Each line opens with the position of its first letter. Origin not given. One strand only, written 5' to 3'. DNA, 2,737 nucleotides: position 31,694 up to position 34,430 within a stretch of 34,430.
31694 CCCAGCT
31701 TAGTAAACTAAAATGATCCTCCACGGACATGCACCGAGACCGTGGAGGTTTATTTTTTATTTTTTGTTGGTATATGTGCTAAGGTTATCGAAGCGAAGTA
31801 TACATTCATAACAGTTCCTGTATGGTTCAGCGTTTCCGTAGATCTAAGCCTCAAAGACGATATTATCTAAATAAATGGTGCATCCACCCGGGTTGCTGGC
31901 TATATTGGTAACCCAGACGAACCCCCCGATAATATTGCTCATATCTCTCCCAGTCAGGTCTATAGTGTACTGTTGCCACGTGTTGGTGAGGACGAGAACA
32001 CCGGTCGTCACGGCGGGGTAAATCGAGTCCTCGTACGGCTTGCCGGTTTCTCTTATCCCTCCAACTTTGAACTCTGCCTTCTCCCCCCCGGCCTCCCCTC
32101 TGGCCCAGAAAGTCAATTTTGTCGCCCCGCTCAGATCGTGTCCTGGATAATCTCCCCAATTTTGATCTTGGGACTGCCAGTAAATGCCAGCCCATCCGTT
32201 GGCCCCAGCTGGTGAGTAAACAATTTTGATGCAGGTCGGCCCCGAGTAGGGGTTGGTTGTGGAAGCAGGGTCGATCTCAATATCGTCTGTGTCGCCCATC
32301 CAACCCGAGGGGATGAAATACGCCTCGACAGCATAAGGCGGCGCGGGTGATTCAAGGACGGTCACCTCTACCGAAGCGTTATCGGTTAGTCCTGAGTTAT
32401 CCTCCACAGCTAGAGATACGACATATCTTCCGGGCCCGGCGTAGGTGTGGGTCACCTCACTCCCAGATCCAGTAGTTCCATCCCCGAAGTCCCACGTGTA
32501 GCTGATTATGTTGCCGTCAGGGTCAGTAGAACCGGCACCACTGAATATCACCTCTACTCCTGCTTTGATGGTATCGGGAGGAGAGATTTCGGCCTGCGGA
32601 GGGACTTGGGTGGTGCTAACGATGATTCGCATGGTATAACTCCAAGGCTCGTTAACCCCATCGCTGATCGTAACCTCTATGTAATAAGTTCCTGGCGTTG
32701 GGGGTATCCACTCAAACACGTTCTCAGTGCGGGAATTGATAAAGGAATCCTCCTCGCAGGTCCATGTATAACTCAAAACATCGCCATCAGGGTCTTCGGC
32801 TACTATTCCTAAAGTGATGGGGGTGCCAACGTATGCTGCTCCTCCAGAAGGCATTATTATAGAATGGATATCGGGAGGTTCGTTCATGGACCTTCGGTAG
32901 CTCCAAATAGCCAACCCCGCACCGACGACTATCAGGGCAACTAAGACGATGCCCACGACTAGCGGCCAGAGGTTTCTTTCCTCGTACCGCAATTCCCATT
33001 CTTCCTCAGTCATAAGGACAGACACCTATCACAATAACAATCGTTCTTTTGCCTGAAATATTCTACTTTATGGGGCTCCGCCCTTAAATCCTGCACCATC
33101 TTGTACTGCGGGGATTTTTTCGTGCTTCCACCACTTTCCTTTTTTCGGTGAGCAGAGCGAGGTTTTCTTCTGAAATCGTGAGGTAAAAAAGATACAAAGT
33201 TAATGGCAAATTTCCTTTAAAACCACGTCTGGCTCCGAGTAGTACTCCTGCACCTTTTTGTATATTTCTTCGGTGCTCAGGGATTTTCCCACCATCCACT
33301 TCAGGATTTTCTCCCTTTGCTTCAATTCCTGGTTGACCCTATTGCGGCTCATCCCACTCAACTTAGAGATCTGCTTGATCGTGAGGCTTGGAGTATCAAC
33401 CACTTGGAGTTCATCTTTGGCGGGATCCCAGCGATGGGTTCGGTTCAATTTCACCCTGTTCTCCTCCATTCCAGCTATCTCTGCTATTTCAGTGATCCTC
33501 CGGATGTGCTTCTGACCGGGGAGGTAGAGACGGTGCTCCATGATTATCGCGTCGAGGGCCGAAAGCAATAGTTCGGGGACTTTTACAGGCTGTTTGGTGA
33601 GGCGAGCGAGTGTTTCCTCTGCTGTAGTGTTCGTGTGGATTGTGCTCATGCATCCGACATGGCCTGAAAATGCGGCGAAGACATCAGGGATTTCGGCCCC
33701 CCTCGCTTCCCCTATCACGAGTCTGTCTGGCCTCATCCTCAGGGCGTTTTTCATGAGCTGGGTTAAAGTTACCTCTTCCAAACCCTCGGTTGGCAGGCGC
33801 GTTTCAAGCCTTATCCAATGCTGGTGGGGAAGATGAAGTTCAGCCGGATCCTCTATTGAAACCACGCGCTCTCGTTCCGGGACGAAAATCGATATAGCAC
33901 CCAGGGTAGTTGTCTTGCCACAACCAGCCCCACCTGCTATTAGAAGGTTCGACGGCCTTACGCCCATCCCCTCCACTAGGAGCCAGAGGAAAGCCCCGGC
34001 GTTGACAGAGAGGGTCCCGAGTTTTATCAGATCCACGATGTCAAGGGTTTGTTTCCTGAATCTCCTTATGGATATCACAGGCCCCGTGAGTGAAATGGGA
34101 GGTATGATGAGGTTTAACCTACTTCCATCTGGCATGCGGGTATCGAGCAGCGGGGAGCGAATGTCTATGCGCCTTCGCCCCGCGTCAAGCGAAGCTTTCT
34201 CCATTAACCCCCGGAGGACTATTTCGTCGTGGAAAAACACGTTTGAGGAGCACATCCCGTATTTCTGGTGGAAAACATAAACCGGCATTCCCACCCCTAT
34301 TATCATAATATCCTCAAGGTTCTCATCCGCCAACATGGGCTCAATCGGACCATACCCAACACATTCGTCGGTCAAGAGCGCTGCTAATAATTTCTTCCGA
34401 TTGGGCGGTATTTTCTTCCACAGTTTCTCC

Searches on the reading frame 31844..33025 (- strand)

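Call 44: search_protein_families(library=pfam, proteins=[window:31844-33025:-], max_evalue=0.001)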
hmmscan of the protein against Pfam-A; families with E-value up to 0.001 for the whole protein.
window:31844-33025:- (393 aa): 6 families
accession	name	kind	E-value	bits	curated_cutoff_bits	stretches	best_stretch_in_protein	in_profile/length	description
PF18911.6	PKD_4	-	1.3e-31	109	27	1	141-223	2-85/85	PKD domain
PF00801.26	PKD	-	1.1e-26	93.1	23.5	2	147-222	4-79/80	PKD domain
PF22352.2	K319L-like_PKD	-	1.4e-14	54.3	27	2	156-223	11-84/84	K319L-like, PKD domain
PF17963.7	Big_9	-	2.1e-06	29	23.6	0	67-126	16-80/89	Bacterial Ig domain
PF05345.18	He_PIG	-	4.8e-05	24.2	24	0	60-125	9-84/96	Putative Ig domain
PF21027.3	Sde0182_C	-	5.4e-05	24.1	27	0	159-178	2-21/83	Cellulose-binding protein Sde0182, C-terminal domain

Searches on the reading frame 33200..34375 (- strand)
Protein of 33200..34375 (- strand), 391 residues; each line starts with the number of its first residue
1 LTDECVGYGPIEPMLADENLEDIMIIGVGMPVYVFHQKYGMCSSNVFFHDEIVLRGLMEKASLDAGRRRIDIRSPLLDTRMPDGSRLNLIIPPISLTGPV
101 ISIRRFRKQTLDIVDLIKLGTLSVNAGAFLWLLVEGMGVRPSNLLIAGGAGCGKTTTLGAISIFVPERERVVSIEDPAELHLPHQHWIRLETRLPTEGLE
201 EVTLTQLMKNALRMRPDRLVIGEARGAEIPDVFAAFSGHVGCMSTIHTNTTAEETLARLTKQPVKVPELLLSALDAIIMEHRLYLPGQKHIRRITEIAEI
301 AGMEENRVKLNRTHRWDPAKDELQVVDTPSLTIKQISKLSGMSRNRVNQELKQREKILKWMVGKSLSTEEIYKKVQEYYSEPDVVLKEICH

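Call 44: search_protein_families(library=pfam, proteins=[window:33200-34375:-], max_evalue=0.001)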
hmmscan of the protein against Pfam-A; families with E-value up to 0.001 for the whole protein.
window:33200-34375:- (391 aa): 1 family
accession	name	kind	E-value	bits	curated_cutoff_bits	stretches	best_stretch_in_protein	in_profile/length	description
PF00437.27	T2SSE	-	3.3e-42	144.9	24.9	1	9-279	6-274/370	Type II/IV secretion system protein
